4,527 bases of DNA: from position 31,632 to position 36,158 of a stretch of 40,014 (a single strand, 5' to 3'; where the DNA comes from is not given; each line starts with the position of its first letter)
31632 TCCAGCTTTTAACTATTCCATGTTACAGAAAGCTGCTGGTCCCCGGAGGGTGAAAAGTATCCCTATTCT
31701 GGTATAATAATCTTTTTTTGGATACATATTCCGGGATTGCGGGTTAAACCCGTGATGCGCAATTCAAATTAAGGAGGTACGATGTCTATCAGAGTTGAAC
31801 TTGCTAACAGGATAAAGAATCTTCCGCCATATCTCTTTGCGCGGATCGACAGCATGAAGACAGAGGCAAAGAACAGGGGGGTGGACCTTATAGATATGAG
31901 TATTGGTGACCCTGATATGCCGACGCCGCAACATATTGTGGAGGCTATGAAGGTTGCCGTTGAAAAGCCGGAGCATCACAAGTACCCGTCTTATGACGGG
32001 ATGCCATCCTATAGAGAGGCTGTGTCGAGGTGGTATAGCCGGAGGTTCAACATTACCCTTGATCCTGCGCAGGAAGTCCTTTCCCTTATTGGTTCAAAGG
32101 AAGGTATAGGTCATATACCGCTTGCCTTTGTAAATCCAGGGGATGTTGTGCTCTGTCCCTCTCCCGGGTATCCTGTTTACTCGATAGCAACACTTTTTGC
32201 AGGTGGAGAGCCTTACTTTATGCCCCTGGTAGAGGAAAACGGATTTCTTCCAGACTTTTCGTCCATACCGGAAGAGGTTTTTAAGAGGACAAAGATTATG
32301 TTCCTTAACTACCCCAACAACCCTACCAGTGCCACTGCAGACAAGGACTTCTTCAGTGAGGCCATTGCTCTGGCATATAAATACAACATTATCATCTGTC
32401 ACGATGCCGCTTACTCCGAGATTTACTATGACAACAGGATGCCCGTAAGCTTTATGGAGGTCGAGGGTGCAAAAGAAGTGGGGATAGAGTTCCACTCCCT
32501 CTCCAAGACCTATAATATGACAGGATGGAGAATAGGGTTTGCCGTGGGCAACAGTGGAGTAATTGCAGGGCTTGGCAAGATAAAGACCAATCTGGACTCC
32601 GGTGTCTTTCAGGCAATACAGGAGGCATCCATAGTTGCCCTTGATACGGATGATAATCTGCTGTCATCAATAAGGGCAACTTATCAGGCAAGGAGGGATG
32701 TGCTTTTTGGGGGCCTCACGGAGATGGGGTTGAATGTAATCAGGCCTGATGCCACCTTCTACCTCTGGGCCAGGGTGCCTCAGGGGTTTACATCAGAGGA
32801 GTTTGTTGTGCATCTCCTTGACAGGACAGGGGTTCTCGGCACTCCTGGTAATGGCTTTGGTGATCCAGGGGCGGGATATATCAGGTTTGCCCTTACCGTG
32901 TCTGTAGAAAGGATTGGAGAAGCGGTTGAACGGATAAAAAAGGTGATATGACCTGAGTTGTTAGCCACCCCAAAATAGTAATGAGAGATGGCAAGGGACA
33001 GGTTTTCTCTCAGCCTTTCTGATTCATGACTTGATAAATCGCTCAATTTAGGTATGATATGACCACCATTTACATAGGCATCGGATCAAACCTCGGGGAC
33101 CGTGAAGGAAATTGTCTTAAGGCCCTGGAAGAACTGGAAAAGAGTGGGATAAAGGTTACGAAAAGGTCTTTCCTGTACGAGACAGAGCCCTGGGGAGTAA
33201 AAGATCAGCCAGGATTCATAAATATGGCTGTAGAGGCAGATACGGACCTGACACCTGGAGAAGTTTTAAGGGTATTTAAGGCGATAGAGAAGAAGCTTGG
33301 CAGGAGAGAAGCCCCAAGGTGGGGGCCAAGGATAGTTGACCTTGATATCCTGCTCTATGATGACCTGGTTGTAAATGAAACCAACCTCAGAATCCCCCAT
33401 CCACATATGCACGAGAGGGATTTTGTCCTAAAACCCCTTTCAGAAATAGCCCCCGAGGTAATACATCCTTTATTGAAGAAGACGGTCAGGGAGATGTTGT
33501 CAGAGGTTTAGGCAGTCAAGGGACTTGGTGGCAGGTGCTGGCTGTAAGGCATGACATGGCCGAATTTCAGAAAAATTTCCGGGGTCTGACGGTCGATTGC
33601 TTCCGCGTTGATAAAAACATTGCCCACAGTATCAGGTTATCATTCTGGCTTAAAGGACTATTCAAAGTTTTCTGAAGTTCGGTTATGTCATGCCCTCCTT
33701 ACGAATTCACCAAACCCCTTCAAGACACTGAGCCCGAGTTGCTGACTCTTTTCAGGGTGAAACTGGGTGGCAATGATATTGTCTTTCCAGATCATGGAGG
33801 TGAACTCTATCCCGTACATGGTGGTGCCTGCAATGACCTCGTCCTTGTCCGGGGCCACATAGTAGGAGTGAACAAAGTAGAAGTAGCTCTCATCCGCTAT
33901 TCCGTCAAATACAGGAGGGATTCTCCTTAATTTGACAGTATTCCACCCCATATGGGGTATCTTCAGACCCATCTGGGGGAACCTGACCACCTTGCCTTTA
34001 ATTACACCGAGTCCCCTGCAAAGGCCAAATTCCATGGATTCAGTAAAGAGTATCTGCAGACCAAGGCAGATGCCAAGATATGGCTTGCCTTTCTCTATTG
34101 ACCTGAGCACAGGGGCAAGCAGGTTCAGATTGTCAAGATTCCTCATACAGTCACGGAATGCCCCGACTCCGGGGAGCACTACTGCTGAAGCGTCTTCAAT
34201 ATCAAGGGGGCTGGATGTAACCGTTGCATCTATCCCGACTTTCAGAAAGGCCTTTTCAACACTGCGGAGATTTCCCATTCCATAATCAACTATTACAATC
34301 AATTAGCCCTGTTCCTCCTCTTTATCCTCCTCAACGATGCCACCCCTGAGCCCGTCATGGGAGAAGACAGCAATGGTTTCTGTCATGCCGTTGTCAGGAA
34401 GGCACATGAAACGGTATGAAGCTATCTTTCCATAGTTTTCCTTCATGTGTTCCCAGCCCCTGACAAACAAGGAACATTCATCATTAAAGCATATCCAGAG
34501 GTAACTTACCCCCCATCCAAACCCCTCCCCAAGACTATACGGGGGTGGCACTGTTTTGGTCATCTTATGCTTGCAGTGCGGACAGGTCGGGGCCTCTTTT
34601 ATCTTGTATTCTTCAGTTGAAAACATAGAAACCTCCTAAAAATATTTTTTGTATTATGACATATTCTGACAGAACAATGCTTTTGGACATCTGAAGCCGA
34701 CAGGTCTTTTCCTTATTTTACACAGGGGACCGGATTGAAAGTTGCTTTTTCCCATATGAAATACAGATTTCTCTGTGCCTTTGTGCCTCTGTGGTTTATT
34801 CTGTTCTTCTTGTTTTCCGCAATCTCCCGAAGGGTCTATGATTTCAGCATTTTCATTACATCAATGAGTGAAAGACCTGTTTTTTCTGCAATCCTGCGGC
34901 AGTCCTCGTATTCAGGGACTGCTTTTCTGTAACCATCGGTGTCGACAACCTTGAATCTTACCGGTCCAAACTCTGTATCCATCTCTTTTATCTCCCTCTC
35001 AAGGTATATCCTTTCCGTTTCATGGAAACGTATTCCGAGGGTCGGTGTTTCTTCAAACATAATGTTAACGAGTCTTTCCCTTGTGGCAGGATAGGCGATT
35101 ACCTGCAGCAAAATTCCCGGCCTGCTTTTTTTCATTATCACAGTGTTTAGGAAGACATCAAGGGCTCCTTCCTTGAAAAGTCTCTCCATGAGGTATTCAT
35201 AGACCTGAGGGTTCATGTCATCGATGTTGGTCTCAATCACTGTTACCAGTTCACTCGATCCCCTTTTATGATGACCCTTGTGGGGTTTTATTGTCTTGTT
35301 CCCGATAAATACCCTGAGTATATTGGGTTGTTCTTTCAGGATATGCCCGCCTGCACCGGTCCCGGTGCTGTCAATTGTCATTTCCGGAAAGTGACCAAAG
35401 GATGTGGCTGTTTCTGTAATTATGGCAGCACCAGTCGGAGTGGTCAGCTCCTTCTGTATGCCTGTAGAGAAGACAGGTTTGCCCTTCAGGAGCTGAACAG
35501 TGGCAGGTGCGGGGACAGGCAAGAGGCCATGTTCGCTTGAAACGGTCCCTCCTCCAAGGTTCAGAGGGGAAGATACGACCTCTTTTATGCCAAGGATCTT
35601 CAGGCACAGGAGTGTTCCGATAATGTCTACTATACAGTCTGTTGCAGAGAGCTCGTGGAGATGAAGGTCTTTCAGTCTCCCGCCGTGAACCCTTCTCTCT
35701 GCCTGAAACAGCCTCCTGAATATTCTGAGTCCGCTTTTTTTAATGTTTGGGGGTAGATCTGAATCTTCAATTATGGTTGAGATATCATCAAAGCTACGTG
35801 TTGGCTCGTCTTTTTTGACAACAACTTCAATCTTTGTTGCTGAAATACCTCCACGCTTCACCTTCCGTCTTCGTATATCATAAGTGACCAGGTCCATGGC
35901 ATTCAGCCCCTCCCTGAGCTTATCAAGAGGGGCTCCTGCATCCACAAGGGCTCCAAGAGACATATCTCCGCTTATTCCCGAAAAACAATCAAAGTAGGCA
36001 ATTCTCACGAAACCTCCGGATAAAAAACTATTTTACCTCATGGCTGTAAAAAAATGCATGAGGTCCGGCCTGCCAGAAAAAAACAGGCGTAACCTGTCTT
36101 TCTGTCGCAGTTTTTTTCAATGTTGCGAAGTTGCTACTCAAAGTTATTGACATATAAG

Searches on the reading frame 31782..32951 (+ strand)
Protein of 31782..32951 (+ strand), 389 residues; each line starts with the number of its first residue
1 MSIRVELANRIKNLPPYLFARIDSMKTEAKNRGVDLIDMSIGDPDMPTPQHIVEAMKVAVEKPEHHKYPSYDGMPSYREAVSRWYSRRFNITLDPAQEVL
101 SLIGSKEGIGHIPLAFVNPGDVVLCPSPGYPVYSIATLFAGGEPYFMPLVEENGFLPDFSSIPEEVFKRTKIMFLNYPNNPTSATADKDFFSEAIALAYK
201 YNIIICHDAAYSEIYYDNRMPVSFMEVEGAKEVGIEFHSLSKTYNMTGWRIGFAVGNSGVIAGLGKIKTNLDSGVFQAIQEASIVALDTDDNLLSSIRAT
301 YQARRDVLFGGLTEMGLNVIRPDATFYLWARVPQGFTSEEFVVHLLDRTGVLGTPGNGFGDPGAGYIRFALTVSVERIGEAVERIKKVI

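Call 80: search_protein_families(library=pfam, proteins=[window:31782-32951:+], max_evalue=0.00001)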
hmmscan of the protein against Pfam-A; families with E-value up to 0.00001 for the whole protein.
window:31782-32951:+ (389 aa): 1 family
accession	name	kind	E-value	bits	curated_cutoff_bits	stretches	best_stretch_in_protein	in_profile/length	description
PF00155.27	Aminotran_1_2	-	1.1e-60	206.2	19.7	1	35-385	2-361/361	Aminotransferase class I and II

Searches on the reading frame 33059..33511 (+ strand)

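Call 80: search_protein_families(library=pfam, proteins=[window:33059-33511:+], max_evalue=0.00001)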
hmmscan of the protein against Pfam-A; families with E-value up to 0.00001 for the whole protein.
window:33059-33511:+ (150 aa): 1 family
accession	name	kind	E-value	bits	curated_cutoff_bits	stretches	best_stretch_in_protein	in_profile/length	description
PF01288.25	HPPK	-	9.7e-42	142.5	25.7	1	5-132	1-116/116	7,8-dihydro-6-hydroxymethylpterin-pyrophosphokinase (HPPK)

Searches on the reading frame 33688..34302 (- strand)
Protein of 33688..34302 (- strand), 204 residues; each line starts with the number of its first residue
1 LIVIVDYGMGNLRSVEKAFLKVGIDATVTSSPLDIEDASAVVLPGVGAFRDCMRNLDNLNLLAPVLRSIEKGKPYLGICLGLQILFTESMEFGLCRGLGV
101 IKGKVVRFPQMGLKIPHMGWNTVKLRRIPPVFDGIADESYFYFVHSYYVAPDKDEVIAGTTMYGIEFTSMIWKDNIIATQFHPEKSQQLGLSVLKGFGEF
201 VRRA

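Call 80: search_protein_families(library=pfam, proteins=[window:33688-34302:-], max_evalue=0.00001)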
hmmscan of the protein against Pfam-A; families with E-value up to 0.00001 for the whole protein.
window:33688-34302:- (204 aa): 1 family
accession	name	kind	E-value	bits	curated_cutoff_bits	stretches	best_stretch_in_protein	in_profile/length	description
PF00117.34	GATase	-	1.9e-20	73.8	22.8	1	3-188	1-176/190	Glutamine amidotransferase class-I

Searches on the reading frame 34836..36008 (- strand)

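Call 80: search_protein_families(library=pfam, proteins=[window:34836-36008:-], max_evalue=0.00001)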
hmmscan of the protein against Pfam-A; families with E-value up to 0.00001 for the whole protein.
window:34836-36008:- (390 aa): 1 family
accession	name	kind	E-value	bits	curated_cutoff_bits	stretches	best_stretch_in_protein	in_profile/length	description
PF01969.22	Ni_insertion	-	8.8e-140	466.5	22.1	1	4-385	1-375/375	Nickel insertion protein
